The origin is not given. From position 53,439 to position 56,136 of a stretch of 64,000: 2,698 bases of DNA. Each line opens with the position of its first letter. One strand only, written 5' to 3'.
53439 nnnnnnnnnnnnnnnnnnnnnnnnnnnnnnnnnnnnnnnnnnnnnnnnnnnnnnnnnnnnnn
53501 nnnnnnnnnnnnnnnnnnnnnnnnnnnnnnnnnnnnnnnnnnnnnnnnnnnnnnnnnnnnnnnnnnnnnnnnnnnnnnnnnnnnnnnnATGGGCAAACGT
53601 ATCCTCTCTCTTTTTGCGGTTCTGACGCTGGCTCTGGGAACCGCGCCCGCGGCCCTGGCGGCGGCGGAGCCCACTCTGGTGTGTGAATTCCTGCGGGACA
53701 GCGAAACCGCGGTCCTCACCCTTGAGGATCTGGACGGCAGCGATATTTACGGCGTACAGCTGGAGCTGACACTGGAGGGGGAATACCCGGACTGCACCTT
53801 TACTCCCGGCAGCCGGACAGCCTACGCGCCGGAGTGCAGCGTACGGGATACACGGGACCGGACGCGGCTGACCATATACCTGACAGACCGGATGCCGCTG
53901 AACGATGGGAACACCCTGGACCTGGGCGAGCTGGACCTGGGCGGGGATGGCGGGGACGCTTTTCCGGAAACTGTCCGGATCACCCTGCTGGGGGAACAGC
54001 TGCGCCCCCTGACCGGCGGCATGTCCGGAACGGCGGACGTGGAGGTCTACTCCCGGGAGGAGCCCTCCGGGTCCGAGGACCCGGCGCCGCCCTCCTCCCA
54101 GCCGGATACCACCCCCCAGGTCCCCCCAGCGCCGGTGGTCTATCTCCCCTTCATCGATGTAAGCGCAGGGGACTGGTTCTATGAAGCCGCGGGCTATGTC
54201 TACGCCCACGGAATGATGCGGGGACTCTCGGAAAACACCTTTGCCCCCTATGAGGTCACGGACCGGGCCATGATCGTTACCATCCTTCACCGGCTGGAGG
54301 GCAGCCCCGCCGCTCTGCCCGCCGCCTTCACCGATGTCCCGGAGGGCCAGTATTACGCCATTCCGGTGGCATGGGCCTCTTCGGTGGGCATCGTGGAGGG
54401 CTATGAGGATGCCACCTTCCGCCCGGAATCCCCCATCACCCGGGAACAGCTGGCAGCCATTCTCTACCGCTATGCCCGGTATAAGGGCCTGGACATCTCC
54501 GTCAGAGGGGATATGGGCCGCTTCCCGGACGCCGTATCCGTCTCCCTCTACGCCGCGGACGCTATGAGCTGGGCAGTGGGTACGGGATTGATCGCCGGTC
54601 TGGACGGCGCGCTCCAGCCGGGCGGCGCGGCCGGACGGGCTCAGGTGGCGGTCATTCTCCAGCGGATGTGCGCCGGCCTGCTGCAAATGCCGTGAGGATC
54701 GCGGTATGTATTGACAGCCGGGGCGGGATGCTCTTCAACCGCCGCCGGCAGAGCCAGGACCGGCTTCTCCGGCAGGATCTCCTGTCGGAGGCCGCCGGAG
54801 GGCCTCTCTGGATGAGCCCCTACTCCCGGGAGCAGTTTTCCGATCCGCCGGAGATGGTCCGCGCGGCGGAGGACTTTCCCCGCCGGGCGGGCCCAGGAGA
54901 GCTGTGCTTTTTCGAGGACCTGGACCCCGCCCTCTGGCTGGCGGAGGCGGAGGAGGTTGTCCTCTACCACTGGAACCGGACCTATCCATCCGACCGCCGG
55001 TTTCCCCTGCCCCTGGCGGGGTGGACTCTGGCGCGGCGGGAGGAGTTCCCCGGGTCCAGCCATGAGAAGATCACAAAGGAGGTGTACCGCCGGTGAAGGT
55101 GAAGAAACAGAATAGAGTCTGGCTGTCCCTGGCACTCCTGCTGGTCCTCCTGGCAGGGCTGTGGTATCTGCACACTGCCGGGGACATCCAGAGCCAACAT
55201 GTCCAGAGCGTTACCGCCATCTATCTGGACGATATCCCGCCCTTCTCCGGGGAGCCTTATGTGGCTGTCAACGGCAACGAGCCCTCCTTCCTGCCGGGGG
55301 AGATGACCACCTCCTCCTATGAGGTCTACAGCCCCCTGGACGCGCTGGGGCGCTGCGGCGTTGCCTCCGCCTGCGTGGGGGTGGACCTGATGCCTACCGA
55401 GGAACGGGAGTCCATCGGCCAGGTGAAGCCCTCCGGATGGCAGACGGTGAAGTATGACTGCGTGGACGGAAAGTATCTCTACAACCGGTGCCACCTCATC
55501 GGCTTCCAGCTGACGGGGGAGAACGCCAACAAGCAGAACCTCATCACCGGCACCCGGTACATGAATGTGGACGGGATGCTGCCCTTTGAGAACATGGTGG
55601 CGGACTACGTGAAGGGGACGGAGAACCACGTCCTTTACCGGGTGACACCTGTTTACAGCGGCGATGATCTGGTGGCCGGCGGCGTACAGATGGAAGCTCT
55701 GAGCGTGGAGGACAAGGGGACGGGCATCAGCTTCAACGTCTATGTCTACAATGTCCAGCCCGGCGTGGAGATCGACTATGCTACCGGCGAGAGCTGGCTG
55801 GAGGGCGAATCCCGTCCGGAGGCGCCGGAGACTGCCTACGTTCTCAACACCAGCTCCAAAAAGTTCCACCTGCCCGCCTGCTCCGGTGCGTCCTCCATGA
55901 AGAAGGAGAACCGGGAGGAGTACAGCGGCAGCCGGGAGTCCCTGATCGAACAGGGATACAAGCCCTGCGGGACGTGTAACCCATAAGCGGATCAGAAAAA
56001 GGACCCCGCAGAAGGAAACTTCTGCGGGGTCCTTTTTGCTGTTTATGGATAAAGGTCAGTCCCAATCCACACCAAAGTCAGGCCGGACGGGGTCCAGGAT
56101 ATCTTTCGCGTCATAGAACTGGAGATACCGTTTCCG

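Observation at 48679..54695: Dockerin-bearing M60-like peptidase followed by a cohesin-like/SLH anchor: a two-gene cell-surface display unit for a putative mucinase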

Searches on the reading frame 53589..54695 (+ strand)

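Call 5: search_protein_families(library=pfam, proteins=[window:53589-54695:+], max_evalue=0.1)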
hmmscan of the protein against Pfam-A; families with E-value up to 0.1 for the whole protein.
window:53589-54695:+ (368 aa): 1 family
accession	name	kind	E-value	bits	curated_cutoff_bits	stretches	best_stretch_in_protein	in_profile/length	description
PF00395.25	SLH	-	7e-21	74.4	20.8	3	247-289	2-44/44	S-layer homology domain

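Call 6: search_protein_families(library=ncbifam, proteins=[window:53589-54695:+], max_evalue=0.1)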
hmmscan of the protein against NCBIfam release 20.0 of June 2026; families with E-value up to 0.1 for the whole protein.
window:53589-54695:+ (368 aa): 1 family
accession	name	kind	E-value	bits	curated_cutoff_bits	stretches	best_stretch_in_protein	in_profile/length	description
NF033190.2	inl_like_NEAT_1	exception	1.2e-05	23.8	1275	1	186-301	580-696/754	NEAT domain-containing leucine-rich repeat protein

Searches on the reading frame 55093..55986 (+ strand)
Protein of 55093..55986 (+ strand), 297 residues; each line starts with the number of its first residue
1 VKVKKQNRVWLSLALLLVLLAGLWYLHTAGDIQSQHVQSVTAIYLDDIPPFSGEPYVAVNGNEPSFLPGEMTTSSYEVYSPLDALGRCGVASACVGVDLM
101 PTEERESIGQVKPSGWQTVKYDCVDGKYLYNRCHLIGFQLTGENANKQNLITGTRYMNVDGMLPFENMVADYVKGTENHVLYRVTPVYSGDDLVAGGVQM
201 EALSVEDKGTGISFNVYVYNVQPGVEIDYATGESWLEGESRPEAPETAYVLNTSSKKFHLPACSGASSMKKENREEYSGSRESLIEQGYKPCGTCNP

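Call 15: search_protein_families(library=pfam, proteins=[window:55093-55986:+], max_evalue=0.001)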
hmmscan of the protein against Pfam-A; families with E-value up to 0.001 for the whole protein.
window:55093-55986:+ (297 aa): 1 family
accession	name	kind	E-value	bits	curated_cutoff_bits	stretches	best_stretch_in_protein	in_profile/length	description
PF13930.12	Endonuclea_NS_2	-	2.7e-23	83.1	27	1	77-202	10-128/132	DNA/RNA non-specific endonuclease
